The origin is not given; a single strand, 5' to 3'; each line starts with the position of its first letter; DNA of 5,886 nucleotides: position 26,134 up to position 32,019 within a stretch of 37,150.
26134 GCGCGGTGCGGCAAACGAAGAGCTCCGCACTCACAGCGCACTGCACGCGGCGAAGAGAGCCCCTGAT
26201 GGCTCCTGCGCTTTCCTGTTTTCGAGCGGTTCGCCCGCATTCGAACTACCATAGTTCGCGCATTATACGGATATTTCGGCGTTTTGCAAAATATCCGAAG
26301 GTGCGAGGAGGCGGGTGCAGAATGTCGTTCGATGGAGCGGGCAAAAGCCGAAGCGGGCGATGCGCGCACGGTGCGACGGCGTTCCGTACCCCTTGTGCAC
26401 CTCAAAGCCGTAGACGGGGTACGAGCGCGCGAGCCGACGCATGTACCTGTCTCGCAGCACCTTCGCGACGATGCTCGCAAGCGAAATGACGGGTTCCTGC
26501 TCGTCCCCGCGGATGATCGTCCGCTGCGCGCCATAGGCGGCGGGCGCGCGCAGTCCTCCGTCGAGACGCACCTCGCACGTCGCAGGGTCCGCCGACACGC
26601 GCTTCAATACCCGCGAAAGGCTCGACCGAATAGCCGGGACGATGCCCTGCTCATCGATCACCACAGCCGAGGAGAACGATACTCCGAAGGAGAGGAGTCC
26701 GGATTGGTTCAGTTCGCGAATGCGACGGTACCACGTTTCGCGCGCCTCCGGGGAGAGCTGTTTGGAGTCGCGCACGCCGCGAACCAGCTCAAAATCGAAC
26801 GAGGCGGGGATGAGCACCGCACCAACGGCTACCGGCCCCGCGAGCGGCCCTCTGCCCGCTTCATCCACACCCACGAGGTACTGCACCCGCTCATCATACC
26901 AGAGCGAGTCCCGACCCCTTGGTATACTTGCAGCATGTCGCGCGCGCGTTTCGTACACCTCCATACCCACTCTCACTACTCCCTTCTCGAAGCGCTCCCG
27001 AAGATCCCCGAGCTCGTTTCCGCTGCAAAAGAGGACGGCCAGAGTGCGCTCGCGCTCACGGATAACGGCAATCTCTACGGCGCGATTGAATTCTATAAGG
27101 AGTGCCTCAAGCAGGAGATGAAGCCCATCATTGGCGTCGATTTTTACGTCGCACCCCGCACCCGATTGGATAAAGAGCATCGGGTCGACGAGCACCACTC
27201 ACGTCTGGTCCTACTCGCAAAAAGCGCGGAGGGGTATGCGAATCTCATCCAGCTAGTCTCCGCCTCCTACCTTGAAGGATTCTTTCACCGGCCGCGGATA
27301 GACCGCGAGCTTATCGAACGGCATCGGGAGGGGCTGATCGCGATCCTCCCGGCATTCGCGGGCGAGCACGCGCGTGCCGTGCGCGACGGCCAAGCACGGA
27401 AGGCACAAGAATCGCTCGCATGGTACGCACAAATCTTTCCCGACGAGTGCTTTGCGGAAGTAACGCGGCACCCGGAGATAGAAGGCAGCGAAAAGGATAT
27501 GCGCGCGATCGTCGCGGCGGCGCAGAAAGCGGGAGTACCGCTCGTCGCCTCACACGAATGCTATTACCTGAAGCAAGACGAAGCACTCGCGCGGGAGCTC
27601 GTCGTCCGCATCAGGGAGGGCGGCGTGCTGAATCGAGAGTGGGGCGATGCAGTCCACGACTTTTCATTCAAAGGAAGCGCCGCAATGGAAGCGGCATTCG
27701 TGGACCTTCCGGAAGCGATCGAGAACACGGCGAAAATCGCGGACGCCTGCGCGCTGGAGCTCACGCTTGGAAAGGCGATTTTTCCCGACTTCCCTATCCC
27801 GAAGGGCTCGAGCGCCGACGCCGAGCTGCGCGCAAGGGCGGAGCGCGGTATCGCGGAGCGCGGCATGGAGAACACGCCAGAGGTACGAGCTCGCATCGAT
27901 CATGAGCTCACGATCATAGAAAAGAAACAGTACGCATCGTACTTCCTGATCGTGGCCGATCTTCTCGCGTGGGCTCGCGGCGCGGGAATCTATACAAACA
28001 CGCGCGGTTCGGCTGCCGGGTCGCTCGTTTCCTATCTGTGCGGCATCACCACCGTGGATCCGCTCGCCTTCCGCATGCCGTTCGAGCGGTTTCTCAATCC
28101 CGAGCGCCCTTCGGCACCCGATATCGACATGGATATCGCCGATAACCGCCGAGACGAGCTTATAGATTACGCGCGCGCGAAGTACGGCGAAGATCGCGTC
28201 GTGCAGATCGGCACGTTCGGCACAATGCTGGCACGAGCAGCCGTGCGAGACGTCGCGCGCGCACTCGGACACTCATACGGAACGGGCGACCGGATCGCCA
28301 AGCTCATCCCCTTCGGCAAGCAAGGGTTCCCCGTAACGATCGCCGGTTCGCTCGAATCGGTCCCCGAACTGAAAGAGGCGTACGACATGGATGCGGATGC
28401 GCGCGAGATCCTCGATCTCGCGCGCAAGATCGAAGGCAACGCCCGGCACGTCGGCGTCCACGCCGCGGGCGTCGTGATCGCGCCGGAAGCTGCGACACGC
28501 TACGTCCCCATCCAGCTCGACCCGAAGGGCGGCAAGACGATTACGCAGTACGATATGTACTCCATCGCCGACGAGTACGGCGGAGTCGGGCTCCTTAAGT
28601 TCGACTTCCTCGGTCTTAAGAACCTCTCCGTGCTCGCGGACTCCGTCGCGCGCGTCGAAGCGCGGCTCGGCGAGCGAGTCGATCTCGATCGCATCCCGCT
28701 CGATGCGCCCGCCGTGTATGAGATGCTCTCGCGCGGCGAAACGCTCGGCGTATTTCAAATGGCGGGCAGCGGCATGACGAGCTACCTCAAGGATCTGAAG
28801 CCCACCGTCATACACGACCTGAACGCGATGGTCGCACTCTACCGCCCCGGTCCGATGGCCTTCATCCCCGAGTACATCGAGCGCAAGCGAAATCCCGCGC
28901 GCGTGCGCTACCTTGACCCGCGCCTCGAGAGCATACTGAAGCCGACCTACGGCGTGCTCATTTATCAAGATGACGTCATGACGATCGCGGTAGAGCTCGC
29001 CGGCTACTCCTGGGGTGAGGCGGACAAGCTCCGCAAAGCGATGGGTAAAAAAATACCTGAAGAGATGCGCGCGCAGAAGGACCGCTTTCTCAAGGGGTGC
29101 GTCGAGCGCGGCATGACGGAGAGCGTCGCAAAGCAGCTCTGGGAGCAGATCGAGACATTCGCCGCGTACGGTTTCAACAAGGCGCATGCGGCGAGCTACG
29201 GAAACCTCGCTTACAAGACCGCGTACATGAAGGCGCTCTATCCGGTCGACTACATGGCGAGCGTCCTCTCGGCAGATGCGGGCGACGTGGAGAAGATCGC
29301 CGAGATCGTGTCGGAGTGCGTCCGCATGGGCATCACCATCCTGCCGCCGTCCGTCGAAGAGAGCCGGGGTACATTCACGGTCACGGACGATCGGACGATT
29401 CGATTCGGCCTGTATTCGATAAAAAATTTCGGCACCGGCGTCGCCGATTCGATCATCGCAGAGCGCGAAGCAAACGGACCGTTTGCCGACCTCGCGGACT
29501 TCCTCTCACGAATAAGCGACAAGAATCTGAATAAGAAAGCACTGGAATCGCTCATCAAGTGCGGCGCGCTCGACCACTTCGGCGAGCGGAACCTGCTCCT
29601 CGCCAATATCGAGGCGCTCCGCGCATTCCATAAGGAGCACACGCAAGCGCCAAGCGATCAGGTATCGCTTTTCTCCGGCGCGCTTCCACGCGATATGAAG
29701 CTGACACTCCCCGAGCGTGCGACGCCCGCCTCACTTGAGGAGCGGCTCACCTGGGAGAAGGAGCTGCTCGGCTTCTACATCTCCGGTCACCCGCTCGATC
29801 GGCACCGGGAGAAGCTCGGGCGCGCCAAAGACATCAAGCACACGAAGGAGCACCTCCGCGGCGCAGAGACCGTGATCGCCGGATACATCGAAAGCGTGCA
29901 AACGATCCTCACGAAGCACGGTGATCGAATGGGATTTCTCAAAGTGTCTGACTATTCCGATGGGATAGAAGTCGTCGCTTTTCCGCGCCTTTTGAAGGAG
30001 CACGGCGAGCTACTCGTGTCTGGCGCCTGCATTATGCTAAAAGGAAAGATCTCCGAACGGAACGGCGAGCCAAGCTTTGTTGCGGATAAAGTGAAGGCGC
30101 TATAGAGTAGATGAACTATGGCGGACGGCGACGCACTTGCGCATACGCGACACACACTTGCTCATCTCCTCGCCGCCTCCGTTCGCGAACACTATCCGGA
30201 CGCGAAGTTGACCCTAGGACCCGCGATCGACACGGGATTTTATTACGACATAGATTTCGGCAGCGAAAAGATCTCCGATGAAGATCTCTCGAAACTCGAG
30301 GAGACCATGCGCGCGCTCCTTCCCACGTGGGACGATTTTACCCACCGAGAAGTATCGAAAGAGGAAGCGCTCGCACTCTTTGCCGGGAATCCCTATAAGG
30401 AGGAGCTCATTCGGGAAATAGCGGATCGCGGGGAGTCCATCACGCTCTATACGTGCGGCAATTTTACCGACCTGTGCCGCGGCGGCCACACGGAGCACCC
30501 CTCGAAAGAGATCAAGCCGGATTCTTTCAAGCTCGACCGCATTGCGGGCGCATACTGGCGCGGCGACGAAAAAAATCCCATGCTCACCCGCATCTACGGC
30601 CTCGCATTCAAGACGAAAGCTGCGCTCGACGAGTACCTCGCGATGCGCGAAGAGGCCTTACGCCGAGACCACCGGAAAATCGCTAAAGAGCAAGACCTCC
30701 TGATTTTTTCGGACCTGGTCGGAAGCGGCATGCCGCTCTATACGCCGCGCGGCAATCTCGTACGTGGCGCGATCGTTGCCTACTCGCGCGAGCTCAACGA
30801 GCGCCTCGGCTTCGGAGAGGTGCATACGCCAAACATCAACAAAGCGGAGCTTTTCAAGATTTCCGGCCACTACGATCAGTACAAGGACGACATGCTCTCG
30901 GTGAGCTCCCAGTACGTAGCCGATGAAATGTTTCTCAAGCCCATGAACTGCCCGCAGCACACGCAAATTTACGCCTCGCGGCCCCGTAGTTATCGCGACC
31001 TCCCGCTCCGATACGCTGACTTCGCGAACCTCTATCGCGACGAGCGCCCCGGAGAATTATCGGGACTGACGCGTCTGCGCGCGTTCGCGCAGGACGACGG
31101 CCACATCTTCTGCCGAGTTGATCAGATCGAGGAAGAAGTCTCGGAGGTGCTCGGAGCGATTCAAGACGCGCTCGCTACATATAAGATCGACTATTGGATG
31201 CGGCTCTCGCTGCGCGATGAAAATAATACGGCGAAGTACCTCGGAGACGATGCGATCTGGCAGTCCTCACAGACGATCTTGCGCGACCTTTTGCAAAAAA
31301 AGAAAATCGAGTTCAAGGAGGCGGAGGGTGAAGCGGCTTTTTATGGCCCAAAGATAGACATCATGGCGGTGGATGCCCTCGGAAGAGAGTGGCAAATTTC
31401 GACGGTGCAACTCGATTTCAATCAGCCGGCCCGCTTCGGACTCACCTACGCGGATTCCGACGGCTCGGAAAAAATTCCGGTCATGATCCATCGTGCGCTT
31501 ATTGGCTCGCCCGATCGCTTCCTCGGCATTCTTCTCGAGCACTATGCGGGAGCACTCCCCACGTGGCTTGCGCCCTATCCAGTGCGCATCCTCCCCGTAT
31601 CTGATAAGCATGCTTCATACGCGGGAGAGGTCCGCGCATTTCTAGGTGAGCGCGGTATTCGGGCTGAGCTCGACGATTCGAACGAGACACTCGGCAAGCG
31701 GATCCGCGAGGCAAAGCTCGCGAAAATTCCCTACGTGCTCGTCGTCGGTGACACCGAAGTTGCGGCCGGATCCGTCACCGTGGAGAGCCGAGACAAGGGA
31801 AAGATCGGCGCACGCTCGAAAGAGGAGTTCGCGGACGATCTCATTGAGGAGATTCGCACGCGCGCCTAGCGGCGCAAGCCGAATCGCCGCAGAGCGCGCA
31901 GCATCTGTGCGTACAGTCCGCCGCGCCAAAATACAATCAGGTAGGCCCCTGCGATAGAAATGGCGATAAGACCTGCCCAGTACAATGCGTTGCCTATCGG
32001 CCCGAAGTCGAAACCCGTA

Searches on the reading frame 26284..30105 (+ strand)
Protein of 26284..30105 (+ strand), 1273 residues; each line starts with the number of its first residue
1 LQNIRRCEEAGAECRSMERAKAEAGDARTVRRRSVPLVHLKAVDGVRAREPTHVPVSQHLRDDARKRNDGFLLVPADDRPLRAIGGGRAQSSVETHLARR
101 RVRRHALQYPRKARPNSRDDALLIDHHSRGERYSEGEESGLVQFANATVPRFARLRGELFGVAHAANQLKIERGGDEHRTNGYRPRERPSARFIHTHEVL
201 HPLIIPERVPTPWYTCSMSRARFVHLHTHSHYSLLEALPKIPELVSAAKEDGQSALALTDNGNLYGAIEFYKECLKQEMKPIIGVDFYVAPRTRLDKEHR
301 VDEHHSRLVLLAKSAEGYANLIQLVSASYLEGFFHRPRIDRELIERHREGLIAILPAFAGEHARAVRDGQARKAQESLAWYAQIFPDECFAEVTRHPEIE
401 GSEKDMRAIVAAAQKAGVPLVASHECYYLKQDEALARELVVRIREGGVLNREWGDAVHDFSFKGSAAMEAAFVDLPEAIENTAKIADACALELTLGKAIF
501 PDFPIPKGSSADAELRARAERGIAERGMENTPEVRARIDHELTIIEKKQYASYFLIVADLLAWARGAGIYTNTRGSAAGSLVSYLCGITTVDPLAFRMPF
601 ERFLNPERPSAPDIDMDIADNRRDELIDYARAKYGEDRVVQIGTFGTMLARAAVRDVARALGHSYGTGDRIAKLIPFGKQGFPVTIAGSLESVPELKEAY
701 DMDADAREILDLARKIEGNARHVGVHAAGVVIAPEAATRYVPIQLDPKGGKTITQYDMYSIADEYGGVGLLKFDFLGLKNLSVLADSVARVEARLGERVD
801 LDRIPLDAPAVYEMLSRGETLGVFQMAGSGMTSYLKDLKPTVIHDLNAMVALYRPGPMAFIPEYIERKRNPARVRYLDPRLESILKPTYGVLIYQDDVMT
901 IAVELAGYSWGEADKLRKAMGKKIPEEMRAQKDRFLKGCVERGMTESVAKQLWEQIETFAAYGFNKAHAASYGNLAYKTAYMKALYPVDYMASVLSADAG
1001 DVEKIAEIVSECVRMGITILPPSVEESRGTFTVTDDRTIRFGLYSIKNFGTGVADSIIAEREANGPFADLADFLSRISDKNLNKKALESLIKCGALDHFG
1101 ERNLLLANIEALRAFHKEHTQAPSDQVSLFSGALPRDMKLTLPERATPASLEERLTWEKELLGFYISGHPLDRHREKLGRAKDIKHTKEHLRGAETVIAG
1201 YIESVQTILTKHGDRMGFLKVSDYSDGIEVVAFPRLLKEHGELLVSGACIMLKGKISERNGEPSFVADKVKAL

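Call 7: search_protein_families(library=pfam, proteins=[window:26284-30105:+], max_evalue=0.001)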
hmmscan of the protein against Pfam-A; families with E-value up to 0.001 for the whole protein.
window:26284-30105:+ (1273 aa): 5 families
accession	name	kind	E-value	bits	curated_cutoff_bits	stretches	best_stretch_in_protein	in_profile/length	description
PF07733.18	DNA_pol3_alpha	-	2.8e-86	289.8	23.9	1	514-777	2-260/260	Bacterial DNA polymerase III alpha NTPase domain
PF17657.6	DNA_pol3_finger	-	1.4e-54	184.4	22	1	780-943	1-166/166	Bacterial DNA polymerase III alpha subunit finger domain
PF02811.25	PHP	-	3.5e-47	161.2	26.4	1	225-396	1-164/164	PHP domain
PF14579.12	HHH_6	-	7.2e-28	97.1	25.6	1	1016-1101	1-85/90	Helix-hairpin-helix motif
PF01336.31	tRNA_anti-codon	-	2e-10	40.9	27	1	1197-1271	2-73/75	OB-fold nucleic acid binding domain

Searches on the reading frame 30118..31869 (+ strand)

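Call 7: search_protein_families(library=pfam, proteins=[window:30118-31869:+], max_evalue=0.001)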
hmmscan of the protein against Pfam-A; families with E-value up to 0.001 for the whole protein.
window:30118-31869:+ (583 aa): 3 families
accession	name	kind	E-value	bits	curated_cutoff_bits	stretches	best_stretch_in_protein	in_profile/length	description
PF00587.30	tRNA-synt_2b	-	1.3e-43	149.6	29.3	1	268-476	8-179/179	tRNA synthetase class II core domain (G, H, P, S and T)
PF03129.25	HGTP_anticodon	-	3.9e-22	78.6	21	1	489-576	2-92/94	Anticodon binding domain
PF07973.19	tRNA_SAD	-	1.1e-07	32.2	24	1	108-160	1-44/44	Threonyl and Alanyl tRNA synthetase second additional domain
